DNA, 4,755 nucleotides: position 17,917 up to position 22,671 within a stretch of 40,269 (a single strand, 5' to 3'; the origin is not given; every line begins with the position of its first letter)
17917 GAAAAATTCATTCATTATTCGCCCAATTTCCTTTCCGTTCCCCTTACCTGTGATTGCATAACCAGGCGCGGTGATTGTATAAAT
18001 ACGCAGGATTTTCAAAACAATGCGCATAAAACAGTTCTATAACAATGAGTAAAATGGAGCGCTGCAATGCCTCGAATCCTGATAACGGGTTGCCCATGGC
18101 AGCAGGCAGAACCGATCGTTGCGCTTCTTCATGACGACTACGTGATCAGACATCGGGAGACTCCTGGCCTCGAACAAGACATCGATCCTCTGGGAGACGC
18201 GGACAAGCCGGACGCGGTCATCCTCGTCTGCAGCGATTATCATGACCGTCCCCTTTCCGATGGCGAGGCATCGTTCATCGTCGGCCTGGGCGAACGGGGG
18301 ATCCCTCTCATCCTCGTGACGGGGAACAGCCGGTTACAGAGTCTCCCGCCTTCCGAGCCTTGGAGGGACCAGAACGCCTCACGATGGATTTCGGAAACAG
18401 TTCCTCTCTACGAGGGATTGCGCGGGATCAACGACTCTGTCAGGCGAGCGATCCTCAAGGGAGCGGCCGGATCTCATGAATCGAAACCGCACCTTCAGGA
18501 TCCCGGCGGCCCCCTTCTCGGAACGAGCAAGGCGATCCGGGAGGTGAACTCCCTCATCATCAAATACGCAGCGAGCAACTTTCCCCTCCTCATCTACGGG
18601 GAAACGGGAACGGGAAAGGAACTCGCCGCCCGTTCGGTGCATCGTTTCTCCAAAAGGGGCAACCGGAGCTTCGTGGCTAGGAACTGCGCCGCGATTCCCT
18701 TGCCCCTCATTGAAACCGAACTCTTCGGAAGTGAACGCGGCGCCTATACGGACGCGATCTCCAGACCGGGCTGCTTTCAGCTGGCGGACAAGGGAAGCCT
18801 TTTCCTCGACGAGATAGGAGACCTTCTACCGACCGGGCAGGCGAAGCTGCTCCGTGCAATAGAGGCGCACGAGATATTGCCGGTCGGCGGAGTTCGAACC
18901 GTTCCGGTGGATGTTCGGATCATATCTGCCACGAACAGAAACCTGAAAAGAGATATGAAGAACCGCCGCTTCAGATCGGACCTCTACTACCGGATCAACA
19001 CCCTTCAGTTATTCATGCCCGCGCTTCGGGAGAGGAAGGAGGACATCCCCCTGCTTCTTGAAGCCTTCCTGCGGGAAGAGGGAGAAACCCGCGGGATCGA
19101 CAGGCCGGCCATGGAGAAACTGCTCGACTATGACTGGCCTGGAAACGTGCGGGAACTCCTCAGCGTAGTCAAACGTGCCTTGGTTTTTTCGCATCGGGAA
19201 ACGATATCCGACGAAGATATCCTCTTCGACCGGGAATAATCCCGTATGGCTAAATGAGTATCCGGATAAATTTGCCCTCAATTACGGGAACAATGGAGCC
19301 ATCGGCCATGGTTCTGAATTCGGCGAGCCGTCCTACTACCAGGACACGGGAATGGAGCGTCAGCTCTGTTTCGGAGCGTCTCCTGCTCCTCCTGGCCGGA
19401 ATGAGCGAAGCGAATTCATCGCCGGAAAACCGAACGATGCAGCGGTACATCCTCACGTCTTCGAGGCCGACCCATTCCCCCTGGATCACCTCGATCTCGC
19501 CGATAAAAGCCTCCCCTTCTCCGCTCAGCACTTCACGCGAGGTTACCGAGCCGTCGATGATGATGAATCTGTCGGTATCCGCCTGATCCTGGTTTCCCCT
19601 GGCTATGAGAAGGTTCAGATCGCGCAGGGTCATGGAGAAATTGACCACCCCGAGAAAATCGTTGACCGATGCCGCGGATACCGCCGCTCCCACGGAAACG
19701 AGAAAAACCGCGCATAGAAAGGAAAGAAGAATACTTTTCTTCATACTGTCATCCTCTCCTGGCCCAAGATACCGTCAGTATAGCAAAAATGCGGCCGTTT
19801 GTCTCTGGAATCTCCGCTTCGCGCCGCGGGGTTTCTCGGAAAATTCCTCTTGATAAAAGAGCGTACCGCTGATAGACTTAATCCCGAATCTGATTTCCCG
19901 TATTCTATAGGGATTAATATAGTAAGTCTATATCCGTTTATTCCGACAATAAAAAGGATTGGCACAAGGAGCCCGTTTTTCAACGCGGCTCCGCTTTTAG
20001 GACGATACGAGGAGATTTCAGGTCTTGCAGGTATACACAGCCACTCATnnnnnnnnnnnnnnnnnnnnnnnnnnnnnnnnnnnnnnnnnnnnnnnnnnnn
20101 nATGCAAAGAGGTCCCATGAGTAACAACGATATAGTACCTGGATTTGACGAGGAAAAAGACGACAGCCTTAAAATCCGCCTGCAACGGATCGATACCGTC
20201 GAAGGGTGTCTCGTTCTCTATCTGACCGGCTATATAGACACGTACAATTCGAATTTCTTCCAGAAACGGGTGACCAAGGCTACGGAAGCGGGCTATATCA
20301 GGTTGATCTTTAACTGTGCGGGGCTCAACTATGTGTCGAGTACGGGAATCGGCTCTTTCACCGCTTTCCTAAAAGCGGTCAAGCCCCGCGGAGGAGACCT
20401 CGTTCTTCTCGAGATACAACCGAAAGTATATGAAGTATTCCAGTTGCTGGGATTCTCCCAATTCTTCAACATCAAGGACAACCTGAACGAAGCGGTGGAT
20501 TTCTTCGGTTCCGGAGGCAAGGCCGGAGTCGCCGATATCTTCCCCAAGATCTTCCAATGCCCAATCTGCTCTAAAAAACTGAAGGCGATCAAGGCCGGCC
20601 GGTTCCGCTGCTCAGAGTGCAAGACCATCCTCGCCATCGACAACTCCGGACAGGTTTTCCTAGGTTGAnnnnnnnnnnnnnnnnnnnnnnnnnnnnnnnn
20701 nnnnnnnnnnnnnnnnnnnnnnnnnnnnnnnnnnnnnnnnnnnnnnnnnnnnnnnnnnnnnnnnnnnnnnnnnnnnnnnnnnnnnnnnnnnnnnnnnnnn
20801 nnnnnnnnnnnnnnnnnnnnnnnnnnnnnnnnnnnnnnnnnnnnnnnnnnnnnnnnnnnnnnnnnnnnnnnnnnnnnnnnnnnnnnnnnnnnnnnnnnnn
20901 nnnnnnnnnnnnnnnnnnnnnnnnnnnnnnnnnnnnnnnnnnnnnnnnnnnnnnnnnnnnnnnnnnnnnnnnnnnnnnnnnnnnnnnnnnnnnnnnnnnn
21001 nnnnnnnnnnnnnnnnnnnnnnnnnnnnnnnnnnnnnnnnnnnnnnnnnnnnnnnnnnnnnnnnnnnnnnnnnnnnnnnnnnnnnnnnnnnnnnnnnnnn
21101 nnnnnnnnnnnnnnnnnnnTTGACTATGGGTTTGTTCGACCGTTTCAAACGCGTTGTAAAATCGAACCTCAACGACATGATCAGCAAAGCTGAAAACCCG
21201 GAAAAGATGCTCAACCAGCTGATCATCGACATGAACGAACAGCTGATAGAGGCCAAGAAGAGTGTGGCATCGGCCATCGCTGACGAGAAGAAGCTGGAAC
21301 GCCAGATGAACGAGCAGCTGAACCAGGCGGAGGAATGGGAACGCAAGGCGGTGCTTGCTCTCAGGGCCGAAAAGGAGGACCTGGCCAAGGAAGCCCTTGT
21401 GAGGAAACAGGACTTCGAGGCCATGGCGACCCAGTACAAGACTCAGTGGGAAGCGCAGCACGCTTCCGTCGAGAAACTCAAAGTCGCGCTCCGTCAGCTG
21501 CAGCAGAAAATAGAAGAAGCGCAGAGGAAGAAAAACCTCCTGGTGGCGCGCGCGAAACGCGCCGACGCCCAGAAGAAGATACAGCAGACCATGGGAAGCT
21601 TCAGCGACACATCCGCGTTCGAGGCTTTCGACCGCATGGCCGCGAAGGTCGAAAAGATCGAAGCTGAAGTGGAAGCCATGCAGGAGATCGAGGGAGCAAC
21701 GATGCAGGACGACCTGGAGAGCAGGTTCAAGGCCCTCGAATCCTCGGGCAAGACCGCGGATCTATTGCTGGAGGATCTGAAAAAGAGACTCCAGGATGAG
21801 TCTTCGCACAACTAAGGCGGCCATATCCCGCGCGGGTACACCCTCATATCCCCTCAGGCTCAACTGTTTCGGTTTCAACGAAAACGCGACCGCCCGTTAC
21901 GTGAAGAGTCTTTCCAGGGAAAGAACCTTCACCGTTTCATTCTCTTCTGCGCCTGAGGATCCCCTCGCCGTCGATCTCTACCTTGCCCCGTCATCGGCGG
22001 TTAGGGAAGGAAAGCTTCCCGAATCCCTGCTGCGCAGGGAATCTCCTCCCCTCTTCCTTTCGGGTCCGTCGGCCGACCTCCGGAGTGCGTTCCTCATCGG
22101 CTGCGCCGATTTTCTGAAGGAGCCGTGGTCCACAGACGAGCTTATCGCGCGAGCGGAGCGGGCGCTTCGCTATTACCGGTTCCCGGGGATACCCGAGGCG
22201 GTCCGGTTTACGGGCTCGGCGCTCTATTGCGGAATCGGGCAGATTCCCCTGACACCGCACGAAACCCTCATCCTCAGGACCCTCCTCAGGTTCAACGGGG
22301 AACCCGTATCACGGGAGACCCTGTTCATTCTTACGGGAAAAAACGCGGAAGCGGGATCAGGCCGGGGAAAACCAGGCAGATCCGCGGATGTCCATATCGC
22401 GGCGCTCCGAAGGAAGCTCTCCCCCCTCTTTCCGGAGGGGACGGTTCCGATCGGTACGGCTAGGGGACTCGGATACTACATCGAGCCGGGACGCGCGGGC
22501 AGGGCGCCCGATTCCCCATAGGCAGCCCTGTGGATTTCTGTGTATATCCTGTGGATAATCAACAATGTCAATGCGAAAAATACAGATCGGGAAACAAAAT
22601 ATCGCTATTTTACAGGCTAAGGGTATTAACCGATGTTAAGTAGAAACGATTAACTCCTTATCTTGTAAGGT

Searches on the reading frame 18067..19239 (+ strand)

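Call 45: search_protein_families(library=pfam, proteins=[window:18067-19239:+], max_evalue=0.001)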
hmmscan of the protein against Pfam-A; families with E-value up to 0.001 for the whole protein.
window:18067-19239:+ (390 aa): 5 families
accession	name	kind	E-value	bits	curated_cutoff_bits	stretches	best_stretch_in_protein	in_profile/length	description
PF00158.32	Sigma54_activat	-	7.9e-58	195.3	20.2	1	151-315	2-167/168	Sigma-54 interaction domain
PF25601.1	AAA_lid_14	-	3.2e-17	62.6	27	1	321-385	1-70/87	AAA+ ATPase lid domain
PF14532.12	Sigma54_activ_2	-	4.1e-17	63.2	25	1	151-320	1-138/138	Sigma-54 interaction domain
PF07728.20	AAA_5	-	0.00073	20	22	0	173-293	1-125/139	AAA domain (dynein-related subfamily)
PF00004.35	AAA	-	0.00087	20.2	21.2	0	174-304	1-125/131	ATPase family associated with various cellular activities (AAA)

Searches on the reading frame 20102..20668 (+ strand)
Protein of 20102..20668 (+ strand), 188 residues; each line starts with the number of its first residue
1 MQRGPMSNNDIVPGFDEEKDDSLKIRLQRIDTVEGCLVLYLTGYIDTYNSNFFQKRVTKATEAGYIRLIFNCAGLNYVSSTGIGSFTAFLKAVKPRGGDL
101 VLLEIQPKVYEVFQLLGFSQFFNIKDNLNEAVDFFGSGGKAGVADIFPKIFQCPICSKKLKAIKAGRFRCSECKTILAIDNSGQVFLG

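Call 45: search_protein_families(library=pfam, proteins=[window:20102-20668:+], max_evalue=0.001)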
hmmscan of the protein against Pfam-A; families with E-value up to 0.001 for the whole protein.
window:20102-20668:+ (188 aa): 2 families
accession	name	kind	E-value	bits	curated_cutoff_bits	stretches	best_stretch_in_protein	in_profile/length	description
PF01740.26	STAS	-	4.3e-23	81.5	22.6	1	30-131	4-106/106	STAS domain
PF13466.11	STAS_2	-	8.6e-06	26.3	29.2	1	41-118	3-79/80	STAS domain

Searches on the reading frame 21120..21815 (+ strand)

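Call 45: search_protein_families(library=pfam, proteins=[window:21120-21815:+], max_evalue=0.001)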
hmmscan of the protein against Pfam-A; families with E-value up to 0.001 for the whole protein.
window:21120-21815:+ (231 aa): 1 family
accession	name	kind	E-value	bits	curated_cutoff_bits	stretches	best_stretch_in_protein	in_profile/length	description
PF04012.17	PspA_IM30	-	1.9e-54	185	33.9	1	4-223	1-217/220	PspA/IM30 family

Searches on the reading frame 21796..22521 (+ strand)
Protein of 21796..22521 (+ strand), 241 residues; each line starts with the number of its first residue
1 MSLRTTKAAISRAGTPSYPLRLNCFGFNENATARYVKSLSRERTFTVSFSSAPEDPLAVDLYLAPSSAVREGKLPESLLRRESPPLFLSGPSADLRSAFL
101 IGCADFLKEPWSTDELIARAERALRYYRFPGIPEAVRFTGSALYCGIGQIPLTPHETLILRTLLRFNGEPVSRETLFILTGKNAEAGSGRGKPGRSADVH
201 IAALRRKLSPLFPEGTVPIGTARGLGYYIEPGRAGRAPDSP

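Call 46: search_protein_families(library=pfam, proteins=[window:21796-22521:+], max_evalue=0.001)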
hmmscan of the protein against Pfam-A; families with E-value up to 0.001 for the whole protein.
window:21796-22521:+ (241 aa): 1 family
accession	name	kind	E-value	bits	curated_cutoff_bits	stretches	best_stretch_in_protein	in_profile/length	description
PF00486.34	Trans_reg_C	-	1.8e-09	37.9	26.2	1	149-228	3-76/77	Transcriptional regulatory protein, C terminal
